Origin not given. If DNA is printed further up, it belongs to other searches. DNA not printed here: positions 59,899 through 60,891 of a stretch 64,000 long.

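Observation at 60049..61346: Two-gene cargo (nuclease-like protein plus unknown partner) as a candidate undescribed defence or toxin module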

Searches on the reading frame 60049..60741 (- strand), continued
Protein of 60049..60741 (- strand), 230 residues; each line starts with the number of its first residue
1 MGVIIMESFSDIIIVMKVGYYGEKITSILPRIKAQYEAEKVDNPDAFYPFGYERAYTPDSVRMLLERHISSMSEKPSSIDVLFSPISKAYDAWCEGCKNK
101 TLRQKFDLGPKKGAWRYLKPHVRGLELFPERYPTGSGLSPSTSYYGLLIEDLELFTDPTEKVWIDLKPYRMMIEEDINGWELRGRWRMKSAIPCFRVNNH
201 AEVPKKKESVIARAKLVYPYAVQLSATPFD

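Call 64: fold_search(model_id=the predicted structure, library=viral)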
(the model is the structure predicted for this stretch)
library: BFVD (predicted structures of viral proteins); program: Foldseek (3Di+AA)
matches with E <= 10: 84; with E <= 0.001: 0
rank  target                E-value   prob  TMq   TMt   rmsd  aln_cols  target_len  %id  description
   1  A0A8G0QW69            5.3e-01  0.01  0.10  0.04  21.7       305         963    6  (no name in the UniProt tables at hand)
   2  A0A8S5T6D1            8.6e-01  0.02  0.10  0.06  20.8       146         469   13  Uncharacterized protein [Siphoviridae sp. ctxMM9]
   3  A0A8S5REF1            1.1e+00  0.01  0.07  0.10  16.3        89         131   15  Uncharacterized protein [virus sp. ctyMK1]
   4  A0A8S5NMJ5            1.3e+00  0.01  0.12  0.11  25.3       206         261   12  Uncharacterized protein [Siphoviridae sp. ctGMq5]
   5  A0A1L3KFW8            1.6e+00  0.00  0.06  0.04  18.6       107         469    9  (no name in the UniProt tables at hand)
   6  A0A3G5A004            1.7e+00  0.01  0.14  0.16  18.6       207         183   11  Oxidoreductase, 2OG-Fe(II) oxygenase [Harvfovirus sp.]
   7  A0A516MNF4            1.7e+00  0.01  0.07  0.05  13.7        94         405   10  (no name in the UniProt tables at hand)
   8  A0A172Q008            1.7e+00  0.01  0.07  0.11  15.0       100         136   12  Uncharacterized protein [Acinetobacter phage vB_AbaM_ME3]
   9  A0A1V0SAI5            2.0e+00  0.01  0.07  0.05  13.5        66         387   11  Collagen triple helix repeat containing protein [Catovirus CTV1]
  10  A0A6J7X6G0            2.1e+00  0.00  0.10  0.05  21.7       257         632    9  Baseplate protein J-like [uncultured Caudovirales phage]
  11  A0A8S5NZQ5            2.6e+00  0.01  0.10  0.09  25.3       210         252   11  Uncharacterized protein [Siphoviridae sp. ct6bb17]
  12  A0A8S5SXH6            2.7e+00  0.01  0.07  0.13  15.6       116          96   14  Uncharacterized protein [Siphoviridae sp. ct8wU2]
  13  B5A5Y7                2.7e+00  0.00  0.09  0.07  40.6       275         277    8  Minor tail protein [Mycobacterium phage Porky]
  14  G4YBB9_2              2.9e+00  0.01  0.09  0.03  14.7        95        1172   13  (no name in the UniProt tables at hand)
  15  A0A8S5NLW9            2.9e+00  0.01  0.10  0.07  18.5       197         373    4  Uncharacterized protein [Siphoviridae sp. ctVqj4]
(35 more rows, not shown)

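Call 73: find_related_loci(query=A1, collection=genome_contigs, flank=10000)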
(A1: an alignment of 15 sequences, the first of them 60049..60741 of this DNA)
Query A1 (230 aa) in genome_contigs; peptide patterns used: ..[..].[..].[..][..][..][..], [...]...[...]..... (x = any residue, [..] = any of these).
137 stretches matched a pattern; 2 encode a relative of the query (tblastn E <= 1e-3); 2 distinct loci.
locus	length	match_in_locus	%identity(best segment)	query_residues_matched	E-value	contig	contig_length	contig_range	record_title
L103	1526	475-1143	57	6-230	2e-84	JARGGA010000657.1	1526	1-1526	MAG: Candidatus Thorarchaeota archaeon isolate C14-20 NODE_22930_length_1526_cov_1.644460, whole genome shotgun sequence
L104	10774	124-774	30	5-224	2e-17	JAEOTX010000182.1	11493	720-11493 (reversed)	MAG: Candidatus Thorarchaeota archaeon isolate YT5_051 k127_28830131, whole genome shotgun sequence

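Call 80: search_protein_families(library=pfam, proteins=[L104:882-2489:-, L104:2592-3110:-, L104:3214-4242:-, L104:4553-5062:-, L104:5232-5993:-, L008:27-941:-, L009:3349-3729:+, L005:7500-8300:-, L005:8382-9344:-, L007:709-2433:+], max_evalue=0.001)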
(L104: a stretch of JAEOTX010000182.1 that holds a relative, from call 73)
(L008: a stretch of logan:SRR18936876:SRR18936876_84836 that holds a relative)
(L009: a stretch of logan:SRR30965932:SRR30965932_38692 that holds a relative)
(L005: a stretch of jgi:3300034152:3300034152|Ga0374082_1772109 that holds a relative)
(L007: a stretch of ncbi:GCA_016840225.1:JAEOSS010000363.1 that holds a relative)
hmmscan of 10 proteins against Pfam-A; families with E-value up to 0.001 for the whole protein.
L104:882-2489:- (535 aa): 0 families

L104:2592-3110:- (172 aa): 5 families
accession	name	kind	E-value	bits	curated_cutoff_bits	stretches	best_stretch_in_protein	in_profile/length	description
PF13189.12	Cytidylate_kin2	-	1.2e-25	91.1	28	1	5-157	2-175/176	Cytidylate kinase-like family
PF13207.12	AAA_17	-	4.3e-15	56.6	27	1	9-97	2-94/136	AAA domain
PF13238.12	AAA_18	-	8.7e-13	49.3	29.4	1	5-121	1-119/128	AAA domain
PF02224.24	Cytidylate_kin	-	2.3e-12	47.6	26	2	5-56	1-55/211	Cytidylate kinase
PF01202.28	SKI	-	0.00083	19.9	22.1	0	12-168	2-154/159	Shikimate kinase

L104:3214-4242:- (342 aa): 1 family
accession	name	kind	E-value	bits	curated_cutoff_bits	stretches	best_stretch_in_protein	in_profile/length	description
PF20903.3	SPL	-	5.8e-13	48.9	27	1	80-249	85-252/338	Spore photoproduct lyase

L104:4553-5062:- (169 aa): 0 families

L104:5232-5993:- (253 aa): 1 family
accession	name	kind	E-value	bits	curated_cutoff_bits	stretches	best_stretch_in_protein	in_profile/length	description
PF00656.27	Peptidase_C14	-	7.4e-22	78.6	21.4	1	5-234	2-223/233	Caspase domain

L008:27-941:- (304 aa): 0 families

L009:3349-3729:+ (126 aa): 0 families

L005:7500-8300:- (266 aa): 0 families

L005:8382-9344:- (320 aa): 0 families

L007:709-2433:+ (574 aa): 2 families
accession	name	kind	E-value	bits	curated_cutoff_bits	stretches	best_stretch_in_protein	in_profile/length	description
PF13229.12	Beta_helix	-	1.1e-11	45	25.9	1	161-294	2-137/158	Right handed beta helix region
PF05048.19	NosD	-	1e-06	28.8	23.6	1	161-301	18-154/212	Periplasmic copper-binding protein (NosD)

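Call 87: search_solved_structures(query=L007:2517-3080:+, max_evalue=10, show_alignments=2)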
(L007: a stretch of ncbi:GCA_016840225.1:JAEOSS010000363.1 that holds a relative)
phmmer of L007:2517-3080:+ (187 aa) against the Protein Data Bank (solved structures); distinct sequences matched with E-value up to 10: 5.
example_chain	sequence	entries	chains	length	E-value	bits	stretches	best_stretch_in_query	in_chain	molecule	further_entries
4drs_A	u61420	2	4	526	0.55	13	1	86-135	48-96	Pyruvate kinase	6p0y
3ma8_A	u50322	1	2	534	0.57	13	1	86-135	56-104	Pyruvate kinase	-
6ok3_A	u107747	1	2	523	0.71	12.7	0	20-49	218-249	Sel1 repeat protein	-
7suk_NH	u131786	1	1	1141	1.1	12.1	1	26-68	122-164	U3 small nucleolar RNA-associated protein 22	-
4m5d_A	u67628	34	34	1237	1.2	11.9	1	26-68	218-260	U3 small nucleolar RNA-associated protein 22 | Utp22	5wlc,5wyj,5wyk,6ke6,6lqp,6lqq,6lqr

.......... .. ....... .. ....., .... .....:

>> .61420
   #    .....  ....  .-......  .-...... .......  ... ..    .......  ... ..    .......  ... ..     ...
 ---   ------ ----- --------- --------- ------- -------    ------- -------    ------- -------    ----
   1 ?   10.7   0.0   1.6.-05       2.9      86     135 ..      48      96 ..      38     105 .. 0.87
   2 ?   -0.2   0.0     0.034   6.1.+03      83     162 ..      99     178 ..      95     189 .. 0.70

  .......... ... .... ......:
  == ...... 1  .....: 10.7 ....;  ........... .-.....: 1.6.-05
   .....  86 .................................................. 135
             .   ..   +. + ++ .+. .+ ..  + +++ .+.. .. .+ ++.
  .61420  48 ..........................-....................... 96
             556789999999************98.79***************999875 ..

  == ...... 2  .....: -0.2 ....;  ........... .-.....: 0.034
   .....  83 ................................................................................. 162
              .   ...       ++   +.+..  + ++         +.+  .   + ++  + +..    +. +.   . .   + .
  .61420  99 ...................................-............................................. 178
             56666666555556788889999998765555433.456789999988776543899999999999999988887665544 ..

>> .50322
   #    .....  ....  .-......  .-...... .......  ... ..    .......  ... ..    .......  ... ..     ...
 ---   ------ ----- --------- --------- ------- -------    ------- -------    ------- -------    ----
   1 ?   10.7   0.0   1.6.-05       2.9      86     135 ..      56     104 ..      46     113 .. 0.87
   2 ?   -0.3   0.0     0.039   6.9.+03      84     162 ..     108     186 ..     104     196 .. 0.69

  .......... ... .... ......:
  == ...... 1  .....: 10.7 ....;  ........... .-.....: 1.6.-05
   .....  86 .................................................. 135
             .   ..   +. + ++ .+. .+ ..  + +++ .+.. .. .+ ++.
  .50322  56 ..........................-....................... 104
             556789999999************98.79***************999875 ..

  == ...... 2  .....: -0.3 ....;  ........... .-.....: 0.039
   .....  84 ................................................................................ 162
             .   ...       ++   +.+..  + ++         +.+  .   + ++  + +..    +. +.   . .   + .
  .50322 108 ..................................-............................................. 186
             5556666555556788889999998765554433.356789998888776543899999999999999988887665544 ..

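Call 88: search_solved_structures(query=L005:4839-6020:+, max_evalue=10)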
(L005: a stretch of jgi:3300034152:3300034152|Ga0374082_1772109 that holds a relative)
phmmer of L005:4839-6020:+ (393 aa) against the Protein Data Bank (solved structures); distinct sequences matched with E-value up to 10: 1.
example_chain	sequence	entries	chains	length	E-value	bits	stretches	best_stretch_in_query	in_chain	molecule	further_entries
7rdn_A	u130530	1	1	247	0.25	13.4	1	84-148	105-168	Pre-mRNA leakage protein 39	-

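Call 89: search_solved_structures(query=A3, max_evalue=10, show_alignments=2)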
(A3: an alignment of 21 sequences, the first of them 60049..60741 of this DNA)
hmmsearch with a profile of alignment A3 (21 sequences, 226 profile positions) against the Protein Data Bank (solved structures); distinct sequences matched with E-value up to 10: 3.
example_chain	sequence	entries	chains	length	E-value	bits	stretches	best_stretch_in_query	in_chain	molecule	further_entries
1kgn_A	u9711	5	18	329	0.19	14.7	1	65-122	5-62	Ribonucleotide reductase protein R2F | ribonucleotide reductase subunit R2F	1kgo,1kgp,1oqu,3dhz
3mjo_A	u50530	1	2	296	0.19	14.6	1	66-122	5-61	Ribonucleotide reductase subunit R2F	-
5lgd_B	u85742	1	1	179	0.53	13.2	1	95-134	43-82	PfEMP1 variant 1 of strain MC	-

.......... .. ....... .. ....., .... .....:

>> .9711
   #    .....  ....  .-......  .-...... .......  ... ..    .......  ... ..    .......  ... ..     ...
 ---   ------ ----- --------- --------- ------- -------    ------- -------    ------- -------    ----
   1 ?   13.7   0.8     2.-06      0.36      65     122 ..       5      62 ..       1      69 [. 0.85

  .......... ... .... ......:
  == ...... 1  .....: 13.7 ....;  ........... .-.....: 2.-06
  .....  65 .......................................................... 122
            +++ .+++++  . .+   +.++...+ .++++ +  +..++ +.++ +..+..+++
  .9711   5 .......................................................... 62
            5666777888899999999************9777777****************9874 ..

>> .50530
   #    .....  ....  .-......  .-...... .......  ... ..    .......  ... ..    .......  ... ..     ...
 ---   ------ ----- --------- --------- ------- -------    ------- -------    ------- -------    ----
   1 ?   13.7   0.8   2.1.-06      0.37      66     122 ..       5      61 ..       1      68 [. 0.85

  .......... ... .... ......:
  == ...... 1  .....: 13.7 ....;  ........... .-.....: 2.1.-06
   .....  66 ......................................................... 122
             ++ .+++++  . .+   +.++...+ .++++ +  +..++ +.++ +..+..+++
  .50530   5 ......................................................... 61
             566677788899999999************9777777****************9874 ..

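Call 100: search_dna_similar(query=window:60049-60726:-, collection=plasmids, mode=protein, max_evalue=0.01, max_rows=10)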
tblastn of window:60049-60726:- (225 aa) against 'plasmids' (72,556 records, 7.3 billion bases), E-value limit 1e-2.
No match.

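Call 101: search_dna_similar(query=window:60049-60726:-, collection=phages, mode=protein, max_evalue=0.01, max_rows=10)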
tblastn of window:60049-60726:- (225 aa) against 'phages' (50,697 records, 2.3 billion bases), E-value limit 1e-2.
No match.
